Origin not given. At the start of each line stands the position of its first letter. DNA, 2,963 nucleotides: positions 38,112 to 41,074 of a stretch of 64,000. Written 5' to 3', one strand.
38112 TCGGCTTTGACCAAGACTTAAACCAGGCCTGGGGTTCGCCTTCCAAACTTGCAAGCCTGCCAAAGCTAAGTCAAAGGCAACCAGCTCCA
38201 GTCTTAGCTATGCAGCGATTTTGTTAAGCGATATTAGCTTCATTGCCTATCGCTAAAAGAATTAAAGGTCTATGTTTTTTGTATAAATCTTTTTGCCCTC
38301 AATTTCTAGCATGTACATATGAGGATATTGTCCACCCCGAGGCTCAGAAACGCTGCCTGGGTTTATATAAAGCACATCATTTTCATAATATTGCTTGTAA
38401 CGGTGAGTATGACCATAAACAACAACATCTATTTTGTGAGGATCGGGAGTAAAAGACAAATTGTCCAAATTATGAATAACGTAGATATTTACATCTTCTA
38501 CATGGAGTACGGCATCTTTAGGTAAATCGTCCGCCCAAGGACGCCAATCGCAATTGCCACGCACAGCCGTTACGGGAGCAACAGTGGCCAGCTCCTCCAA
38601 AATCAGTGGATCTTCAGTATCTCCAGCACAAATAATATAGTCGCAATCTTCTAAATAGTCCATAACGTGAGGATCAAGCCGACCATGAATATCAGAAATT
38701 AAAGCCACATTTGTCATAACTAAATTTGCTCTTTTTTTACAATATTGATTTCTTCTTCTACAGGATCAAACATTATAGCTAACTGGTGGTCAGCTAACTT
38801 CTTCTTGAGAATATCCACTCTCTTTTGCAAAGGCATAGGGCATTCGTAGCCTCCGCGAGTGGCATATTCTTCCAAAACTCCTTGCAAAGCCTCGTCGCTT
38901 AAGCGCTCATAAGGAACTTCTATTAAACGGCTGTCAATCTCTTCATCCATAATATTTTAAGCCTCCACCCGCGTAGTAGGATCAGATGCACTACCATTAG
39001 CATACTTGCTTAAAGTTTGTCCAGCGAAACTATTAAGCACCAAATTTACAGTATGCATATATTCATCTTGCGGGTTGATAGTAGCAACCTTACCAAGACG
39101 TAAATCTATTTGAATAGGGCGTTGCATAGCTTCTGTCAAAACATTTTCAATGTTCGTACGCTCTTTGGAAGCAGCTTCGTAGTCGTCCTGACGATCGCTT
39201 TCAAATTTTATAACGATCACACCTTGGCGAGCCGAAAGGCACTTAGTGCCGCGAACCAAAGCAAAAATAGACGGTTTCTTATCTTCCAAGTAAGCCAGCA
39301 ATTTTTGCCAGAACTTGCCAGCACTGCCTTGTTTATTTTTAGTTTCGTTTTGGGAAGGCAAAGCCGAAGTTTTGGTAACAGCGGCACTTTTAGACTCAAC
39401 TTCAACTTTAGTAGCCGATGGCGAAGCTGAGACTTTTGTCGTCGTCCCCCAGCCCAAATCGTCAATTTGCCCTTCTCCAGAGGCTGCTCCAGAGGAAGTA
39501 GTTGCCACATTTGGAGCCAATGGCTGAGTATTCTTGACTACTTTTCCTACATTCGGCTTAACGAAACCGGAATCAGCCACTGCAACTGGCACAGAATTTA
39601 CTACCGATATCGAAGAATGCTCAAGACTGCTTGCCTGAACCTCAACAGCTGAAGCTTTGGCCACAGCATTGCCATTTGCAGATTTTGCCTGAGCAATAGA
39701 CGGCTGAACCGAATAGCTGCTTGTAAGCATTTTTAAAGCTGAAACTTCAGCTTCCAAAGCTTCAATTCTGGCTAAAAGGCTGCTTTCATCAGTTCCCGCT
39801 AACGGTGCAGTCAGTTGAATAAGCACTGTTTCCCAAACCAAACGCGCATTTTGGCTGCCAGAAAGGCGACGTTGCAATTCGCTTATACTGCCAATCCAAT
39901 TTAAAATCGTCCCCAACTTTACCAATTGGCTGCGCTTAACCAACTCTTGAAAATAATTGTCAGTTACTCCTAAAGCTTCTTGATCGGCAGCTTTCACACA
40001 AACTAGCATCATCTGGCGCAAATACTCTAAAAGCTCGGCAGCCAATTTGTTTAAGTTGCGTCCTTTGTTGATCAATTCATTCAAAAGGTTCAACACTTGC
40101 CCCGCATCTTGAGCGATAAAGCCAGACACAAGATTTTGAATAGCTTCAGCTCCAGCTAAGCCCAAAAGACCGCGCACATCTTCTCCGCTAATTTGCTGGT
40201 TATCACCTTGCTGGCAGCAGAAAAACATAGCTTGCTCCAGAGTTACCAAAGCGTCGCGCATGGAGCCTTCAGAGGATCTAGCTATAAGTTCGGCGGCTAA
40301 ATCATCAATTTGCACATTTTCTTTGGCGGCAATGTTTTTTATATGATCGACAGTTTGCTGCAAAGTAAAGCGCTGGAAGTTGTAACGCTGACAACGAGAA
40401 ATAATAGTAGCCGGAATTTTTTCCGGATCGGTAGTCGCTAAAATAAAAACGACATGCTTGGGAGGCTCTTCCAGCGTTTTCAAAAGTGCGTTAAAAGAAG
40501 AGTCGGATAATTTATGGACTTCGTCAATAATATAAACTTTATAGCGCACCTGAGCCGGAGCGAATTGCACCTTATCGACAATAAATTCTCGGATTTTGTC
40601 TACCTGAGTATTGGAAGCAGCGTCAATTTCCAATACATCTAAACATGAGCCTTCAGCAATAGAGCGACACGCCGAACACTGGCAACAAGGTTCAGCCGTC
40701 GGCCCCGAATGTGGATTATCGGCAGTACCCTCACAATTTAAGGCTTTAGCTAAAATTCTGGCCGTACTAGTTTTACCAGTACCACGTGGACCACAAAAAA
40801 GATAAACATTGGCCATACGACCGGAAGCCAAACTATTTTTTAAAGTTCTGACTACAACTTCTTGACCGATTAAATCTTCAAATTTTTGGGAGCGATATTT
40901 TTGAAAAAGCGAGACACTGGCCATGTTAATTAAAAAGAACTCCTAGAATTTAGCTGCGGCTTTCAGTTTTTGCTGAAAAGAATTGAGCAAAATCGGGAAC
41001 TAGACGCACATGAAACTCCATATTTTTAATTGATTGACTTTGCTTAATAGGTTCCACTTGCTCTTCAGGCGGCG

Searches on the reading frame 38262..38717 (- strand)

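Call 51: search_protein_families(library=pfam, proteins=[window:38262-38717:-], max_evalue=0.00001)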
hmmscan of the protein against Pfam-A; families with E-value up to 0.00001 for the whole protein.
window:38262-38717:- (151 aa): 2 families
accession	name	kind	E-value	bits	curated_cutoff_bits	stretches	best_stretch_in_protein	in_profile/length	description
PF12850.12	Metallophos_2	-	3.1e-34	118.7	27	1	3-141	2-153/154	Calcineurin-like phosphoesterase superfamily domain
PF00149.33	Metallophos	-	3.9e-07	31.1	21.5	0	3-75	2-93/191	Calcineurin-like phosphoesterase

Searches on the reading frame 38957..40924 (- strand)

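Call 51: search_protein_families(library=pfam, proteins=[window:38957-40924:-], max_evalue=0.00001)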
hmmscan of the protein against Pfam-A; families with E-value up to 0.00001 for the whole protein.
window:38957-40924:- (655 aa): 8 families
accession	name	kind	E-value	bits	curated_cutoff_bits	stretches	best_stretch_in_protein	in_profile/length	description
PF13177.12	DNA_pol3_delta2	-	2.7e-43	148.2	27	1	21-186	2-160/161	DNA polymerase III, delta subunit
PF00004.35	AAA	-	3.1e-15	57.2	21.2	1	42-181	2-126/131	ATPase family associated with various cellular activities (AAA)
PF22608.2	DNAX_ATPase_lid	-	2.9e-11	43.4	27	1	192-236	3-47/49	DNA polymerase III clamp loader subunit, ATPase lid domain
PF12169.13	DNA_pol3_gamma3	-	1.8e-09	37.9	24.4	1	246-373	2-129/143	DNA polymerase III subunits gamma and tau domain III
PF13401.12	AAA_22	-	4.4e-08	33.9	27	1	38-165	5-123/130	AAA domain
PF21960.2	RCF1-5-like_lid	-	2.8e-07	30.8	27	1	195-230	3-39/43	RCF1/5-like, AAA+ ATPase lid domain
PF20964.2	DnaX_C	-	5.2e-07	30.1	26.2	1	537-611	14-88/113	DNA polymerase III subunit tau, C-terminal domain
PF05496.18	RuvB_N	-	6.3e-06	26.5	27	0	11-83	2-75/159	Holliday junction DNA helicase RuvB P-loop domain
